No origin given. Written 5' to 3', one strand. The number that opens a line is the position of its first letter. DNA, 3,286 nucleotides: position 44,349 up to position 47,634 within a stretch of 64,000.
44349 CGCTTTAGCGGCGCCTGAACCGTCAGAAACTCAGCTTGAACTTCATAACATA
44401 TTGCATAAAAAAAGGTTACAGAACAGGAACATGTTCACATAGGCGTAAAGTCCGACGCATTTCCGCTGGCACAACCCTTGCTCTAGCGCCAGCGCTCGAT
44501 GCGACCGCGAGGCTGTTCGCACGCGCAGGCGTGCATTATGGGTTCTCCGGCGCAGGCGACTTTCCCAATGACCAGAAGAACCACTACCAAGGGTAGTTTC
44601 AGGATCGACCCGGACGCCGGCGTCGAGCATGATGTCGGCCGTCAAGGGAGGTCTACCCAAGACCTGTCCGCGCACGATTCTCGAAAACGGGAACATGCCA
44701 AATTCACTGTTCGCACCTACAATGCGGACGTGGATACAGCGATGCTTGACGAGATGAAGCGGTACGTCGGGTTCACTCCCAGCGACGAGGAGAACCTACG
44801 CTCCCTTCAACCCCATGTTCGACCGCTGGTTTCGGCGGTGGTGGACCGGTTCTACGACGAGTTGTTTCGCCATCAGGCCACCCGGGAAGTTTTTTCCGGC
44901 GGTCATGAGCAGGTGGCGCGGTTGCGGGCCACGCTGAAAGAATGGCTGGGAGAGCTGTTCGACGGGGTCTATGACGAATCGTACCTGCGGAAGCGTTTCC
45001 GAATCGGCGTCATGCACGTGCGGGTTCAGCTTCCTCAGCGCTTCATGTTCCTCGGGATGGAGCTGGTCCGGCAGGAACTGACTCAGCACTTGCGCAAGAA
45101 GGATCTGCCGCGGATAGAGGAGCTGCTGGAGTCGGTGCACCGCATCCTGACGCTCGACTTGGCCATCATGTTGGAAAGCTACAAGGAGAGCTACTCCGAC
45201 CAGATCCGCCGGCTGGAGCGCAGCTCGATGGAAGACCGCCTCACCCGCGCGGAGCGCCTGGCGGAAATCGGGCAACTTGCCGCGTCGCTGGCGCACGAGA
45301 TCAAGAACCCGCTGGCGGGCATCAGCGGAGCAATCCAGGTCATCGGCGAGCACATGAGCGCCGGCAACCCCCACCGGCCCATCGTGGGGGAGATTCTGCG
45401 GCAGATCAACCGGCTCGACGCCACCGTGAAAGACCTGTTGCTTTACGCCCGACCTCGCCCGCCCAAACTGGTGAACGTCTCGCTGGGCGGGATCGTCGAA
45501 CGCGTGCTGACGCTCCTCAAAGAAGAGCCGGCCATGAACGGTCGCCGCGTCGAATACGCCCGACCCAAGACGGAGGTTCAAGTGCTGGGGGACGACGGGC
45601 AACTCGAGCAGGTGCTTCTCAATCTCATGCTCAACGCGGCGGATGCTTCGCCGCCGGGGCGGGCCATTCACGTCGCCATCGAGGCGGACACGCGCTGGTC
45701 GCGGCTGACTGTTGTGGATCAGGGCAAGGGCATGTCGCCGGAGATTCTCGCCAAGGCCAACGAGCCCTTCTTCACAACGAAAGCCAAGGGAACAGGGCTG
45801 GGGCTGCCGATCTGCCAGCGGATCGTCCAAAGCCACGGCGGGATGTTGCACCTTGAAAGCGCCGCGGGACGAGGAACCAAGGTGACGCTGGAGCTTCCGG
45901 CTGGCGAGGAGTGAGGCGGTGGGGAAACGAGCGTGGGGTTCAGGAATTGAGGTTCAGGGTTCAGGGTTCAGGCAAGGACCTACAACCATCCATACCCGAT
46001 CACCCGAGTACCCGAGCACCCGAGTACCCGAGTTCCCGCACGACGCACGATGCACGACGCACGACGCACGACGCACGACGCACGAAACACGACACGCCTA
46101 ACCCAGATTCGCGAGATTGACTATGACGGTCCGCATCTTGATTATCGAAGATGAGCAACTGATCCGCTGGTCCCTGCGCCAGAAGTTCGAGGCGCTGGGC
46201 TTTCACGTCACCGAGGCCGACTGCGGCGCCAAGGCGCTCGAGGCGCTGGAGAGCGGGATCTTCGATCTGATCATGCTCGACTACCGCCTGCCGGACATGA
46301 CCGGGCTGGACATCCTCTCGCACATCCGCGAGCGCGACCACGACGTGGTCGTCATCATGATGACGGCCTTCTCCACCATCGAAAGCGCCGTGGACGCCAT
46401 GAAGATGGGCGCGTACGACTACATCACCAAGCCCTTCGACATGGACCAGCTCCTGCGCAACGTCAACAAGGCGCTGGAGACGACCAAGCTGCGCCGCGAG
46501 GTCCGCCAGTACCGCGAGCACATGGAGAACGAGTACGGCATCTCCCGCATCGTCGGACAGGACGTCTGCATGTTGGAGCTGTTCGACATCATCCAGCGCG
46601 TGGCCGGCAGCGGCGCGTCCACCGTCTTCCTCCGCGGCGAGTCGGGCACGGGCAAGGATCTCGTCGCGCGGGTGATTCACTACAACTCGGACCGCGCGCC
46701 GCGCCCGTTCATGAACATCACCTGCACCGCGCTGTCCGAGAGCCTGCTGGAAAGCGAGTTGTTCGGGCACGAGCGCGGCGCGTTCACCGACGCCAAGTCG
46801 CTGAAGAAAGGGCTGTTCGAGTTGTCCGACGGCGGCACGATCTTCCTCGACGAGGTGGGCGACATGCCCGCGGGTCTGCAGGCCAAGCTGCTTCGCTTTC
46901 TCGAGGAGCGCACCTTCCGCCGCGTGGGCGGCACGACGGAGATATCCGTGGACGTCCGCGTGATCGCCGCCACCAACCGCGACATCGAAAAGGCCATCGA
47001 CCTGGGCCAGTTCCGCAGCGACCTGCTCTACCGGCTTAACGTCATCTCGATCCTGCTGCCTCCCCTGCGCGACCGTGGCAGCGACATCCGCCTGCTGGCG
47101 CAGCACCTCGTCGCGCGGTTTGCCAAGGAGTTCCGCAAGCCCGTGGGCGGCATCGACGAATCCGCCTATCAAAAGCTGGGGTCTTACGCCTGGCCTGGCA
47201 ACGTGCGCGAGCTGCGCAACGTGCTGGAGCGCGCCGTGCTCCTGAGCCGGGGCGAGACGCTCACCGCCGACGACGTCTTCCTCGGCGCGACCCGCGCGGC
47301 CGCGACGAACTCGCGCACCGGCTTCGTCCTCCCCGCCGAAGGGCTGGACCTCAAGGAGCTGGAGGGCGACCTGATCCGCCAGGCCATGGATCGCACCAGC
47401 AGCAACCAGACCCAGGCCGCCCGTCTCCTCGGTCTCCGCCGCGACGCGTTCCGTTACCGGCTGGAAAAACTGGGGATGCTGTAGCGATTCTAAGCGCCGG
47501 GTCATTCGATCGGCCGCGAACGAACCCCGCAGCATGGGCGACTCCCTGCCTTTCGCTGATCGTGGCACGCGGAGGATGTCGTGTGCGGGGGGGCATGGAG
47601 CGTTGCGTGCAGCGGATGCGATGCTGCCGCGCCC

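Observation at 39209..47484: Back-to-back sigma54 locus: globin-coupled kinase and NtrC-type activator facing a receiver/CBS/Rieske/cytochrome b/octahaem (HAO-like) cytochrome operon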

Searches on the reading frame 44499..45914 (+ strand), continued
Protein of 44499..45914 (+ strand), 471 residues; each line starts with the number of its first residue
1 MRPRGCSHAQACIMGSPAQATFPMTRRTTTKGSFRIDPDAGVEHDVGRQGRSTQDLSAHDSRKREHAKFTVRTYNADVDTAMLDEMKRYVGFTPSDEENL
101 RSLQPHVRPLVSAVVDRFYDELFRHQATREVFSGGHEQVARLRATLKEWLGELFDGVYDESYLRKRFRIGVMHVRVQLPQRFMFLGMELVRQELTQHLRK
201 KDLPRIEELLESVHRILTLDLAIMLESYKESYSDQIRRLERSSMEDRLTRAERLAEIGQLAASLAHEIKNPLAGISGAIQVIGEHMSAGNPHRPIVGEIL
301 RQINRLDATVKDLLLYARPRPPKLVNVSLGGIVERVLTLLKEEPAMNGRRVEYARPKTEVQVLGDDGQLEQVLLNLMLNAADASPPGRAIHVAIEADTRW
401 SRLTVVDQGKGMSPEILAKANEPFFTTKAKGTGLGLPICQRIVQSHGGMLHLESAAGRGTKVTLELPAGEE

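Call 72: search_protein_families(library=ncbifam, proteins=[L092:7212-7661:+, L092:5985-6851:-], max_evalue=0.001)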
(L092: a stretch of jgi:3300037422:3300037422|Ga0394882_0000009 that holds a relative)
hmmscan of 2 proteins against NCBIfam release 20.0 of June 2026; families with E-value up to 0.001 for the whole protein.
L092:7212-7661:+ (149 aa): 0 families

L092:5985-6851:- (288 aa): 23 families
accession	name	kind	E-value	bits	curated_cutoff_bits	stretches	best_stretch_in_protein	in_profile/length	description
NF041552.1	TF_PrdR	equivalog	1e-21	76.9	795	2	81-206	7-125/577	sigma-54 dependent transcriptional regulator PrdR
NF053603.1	HhpR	exception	7.3e-17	61.5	520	0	82-135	224-278/282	CBS domain-containing high hydrostatic pressure regulator HhpR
TIGR01302.1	IMP_dehydrog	equivalog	3e-16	59.4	481.5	1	159-281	88-199/450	IMP dehydrogenase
NF011447.0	PRK14869.2-3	equivalog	2.4e-14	52.8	522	0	228-285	69-127/540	putative manganese-dependent inorganic diphosphatase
NF011449.0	PRK14869.2-5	equivalog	2.2e-13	50.1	411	2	153-281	69-204/451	putative manganese-dependent inorganic diphosphatase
NF011442.0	PRK14869.1-4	equivalog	5.5e-11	41.6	400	0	82-134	72-125/543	putative manganese-dependent inorganic diphosphatase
NF011443.0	PRK14869.1-5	equivalog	5.9e-11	41.5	335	0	231-281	73-124/546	putative manganese-dependent inorganic diphosphatase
TIGR00393.1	kpsF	subfamily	2.7e-10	40.3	203.7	1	93-197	169-267/268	KpsF/GutQ family sugar-phosphate isomerase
NF041569.1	A-tRNAntase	equivalog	3.8e-09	35.3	1440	1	81-206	310-426/880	A-adding tRNA nucleotidyltransferase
NF053704.1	TransRegCcpNBacil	equivalog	1e-08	34.8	260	1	80-190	75-180/208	transcriptional regulator CcpN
NF008581.0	PRK11543.1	equivalog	2.1e-08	33.6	481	0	121-202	241-315/321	arabinose-5-phosphate isomerase GutQ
NF005869.0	PRK07807.1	equivalog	3e-08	33.1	549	0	161-281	99-203/479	GuaB1 family IMP dehydrogenase-related protein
NF053863.1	DS11_antiphage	equivalog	4.2e-08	32.7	260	0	159-279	83-189/305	CBS domain-containing anti-phage protein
NF008141.0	PRK10892.1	equivalog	5.7e-08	32.4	505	0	3-54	273-324/328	arabinose-5-phosphate isomerase KdsD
NF041630.1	CBS_CbpB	equivalog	1.6e-07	31.3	125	0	183-283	43-136/143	cyclic-di-AMP-binding protein CbpB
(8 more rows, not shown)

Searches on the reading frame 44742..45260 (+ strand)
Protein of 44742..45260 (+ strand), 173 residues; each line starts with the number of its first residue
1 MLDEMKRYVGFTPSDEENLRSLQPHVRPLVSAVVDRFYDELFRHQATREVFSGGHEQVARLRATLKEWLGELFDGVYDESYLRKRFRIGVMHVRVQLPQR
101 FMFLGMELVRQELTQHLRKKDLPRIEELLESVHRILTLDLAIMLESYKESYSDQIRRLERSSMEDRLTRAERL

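Call 51: search_solved_structures(query=window:44742-45260:+, max_evalue=0.01, show_alignments=3)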
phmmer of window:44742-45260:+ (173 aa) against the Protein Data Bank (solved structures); distinct sequences matched with E-value up to 0.01: 7.
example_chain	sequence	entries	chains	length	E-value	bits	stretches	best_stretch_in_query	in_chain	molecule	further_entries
5ohe_A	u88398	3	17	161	1.7e-30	109.5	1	2-150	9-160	Globin-coupled histidine kinase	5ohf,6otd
2w31_A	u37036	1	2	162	2.1e-15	60.5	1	2-150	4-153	GLOBIN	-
8h17_A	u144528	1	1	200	6.9e-14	55.5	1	5-155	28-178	Tlr1989 protein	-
1or4_A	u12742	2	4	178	4.2e-12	49.8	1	18-143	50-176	Heme-based aerotactic transducer hemAT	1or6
7o0i_B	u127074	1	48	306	2.2e-08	37.6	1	3-155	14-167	Anti-anti-sigma factor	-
4uii_A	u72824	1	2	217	1.5e-06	31.7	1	35-161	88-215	GGDEF DOMAIN PROTEIN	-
3zjj_A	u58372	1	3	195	0.0042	20.5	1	5-97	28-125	PROTOGLOBIN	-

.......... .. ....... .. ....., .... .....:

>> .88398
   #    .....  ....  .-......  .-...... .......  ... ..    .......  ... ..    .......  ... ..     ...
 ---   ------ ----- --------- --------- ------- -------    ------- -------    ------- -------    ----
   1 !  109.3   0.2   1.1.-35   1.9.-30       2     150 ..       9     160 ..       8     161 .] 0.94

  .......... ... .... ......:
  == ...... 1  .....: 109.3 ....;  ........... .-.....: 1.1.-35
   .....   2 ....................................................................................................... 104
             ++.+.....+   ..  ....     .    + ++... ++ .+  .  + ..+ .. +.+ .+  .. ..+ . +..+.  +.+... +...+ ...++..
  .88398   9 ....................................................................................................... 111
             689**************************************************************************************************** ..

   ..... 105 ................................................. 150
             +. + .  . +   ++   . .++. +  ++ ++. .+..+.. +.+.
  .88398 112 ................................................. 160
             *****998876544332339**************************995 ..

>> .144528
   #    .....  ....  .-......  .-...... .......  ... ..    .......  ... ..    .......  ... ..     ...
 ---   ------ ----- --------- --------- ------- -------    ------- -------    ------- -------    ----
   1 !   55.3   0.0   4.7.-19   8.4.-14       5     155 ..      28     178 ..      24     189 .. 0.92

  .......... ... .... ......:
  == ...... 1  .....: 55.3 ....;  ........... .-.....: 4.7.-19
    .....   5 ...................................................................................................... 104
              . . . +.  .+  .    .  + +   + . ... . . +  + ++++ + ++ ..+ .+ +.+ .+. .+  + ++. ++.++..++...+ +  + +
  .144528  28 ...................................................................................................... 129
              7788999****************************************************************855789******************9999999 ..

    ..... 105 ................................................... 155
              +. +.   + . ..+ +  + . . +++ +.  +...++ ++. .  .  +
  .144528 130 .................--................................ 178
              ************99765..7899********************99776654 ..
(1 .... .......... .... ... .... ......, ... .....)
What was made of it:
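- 44742..45914 (+): Globin-coupled histidine kinase (390 aa). The globin domain matches AfGcHK 5ohe at E 1.7e-30, with the proximal His (MHVRV) and distal Tyr (FYD) conserved (call 51).
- Closest known: AfGcHK. Same: A cytoplasmic protoglobin-HisKA-HATPase kinase with the same haem ligands (call 51).
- Haem ligands are conserved relative to AfGcHK (call 51).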

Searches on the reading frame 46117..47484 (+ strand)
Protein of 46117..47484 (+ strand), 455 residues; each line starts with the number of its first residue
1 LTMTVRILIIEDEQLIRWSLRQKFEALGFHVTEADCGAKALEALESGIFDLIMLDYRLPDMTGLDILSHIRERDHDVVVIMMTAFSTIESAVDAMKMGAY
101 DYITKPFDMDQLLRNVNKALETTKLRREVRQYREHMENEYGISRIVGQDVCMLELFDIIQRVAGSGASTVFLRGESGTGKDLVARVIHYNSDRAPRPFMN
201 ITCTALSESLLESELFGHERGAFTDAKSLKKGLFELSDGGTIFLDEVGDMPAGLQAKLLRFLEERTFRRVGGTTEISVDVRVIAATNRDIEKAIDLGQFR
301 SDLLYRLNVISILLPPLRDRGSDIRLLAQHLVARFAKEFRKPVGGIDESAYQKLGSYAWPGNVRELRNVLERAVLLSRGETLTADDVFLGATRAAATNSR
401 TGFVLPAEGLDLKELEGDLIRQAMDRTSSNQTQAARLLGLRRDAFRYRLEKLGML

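Call 3: search_protein_families(library=pfam, proteins=[window:46117-47484:+], max_evalue=0.01)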
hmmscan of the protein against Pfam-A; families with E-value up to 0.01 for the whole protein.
window:46117-47484:+ (455 aa): 11 families
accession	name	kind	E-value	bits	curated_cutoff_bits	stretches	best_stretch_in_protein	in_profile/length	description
PF00158.32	Sigma54_activat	-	8.8e-65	217.9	20.2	1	145-312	1-167/168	Sigma-54 interaction domain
PF00072.30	Response_reg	-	4.4e-31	107.8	30.2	1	7-116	1-110/111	Response regulator receiver domain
PF25601.1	AAA_lid_14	-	6.5e-24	84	27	1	318-389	1-72/87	AAA+ ATPase lid domain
PF14532.12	Sigma54_activ_2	-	2.4e-16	60.6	25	1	150-317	5-138/138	Sigma-54 interaction domain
PF02954.25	HTH_8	-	9.5e-10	38.5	22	1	412-452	2-42/42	Bacterial regulatory protein, Fis family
PF07728.20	AAA_5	-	6.3e-09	36.4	22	1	170-288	2-123/139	AAA domain (dynein-related subfamily)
PF00004.35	AAA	-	1.6e-05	25.8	21.2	1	171-291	2-115/131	ATPase family associated with various cellular activities (AAA)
PF20030.5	bpMoxR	-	0.0016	18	27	1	163-288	27-146/205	MoxR domain in the MoxR-vWA-beta-propeller ternary systems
PF01078.27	Mg_chelatase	-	0.002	18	20.3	0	227-287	95-157/207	Magnesium chelatase, subunit ChlI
PF13191.12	AAA_16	-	0.0047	17.9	32.6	0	154-218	11-81/167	AAA ATPase domain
PF13556.12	HTH_30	-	0.0076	16.5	27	0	427-452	11-36/59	PucR C-terminal helix-turn-helix domain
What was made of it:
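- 46117..47484 (+): NtrC-type sigma-54 enhancer-binding response regulator (455 aa). Response_reg scores 107.8 bits, Sigma54_activat 217.9 and HTH_8 38.5 (call 3).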

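Call 4: search_protein_families(library=ncbifam, proteins=[window:46117-47484:+], max_evalue=0.01)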
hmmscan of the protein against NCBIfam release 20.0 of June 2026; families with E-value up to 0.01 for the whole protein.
window:46117-47484:+ (455 aa): 125 families (the best 25 are shown)
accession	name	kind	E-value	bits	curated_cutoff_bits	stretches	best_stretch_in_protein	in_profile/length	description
NF008469.0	PRK11361.1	equivalog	2.6e-140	468.2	714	1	1-453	1-455/461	acetoacetate metabolism transcriptional regulator AtoC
TIGR01818.1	ntrC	equivalog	1.5e-121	406.4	558.6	1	7-451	1-462/463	nitrogen regulation protein NR(I)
TIGR02915.1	PEP_resp_reg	equivalog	2.1e-113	379.5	502.6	1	7-454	1-444/445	PEP-CTERM-box response regulator transcription factor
NF007689.0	PRK10365.1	equivalog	1.3e-111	373.6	760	1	5-445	6-435/441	sigma-54-dependent response regulator transcription factor ZraR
NF051870.1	NAssimRespRegNtrX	equivalog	1.9e-108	363.3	600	1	6-454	3-452/452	nitrogen assimilation response regulator NtrX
NF041946.1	LuxO_transreg_Vib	equivalog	2.6e-107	359.5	800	1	11-386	3-375/463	quorum-sensing sigma-54 dependent transcriptional regulator LuxO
TIGR01817.1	nifA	equivalog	1e-104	351.2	528.85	1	119-393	174-444/534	nif-specific transcriptional activator NifA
NF008176.1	PRK10923.1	equivalog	3.7e-104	348.9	620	1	7-454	6-468/469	nitrogen regulation protein NR(I)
NF011695.0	PRK15115.1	equivalog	1.2e-102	344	763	1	4-446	6-430/445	two-component system response regulator GlrR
NF041552.1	TF_PrdR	equivalog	5.8e-96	322.1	795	1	114-451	238-575/577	sigma-54 dependent transcriptional regulator PrdR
NF049963.1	RespRegFlgRCampy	domain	4e-95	319.2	750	1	7-449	3-424/429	fla regulon two-component system response regulator FlgR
NF050807.1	TransRegFlbDCaul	equivalog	1.5e-92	310.9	750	1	28-450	24-436/454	sigma-54-dependent transcriptional regulator FlbD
NF038308.1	RNA_repair_RtcR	equivalog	4.1e-91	306.4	650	1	84-449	119-513/530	RNA repair transcriptional activator RtcR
NF003451.0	PRK05022.1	equivalog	1.8e-86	290.9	476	1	93-452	133-508/512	nitric oxide reductase transcriptional regulator NorR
TIGR02329.1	propionate_PrpR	equivalog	1.9e-84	284.2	499.2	1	129-450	198-525/526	propionate catabolism operon regulatory protein PrpR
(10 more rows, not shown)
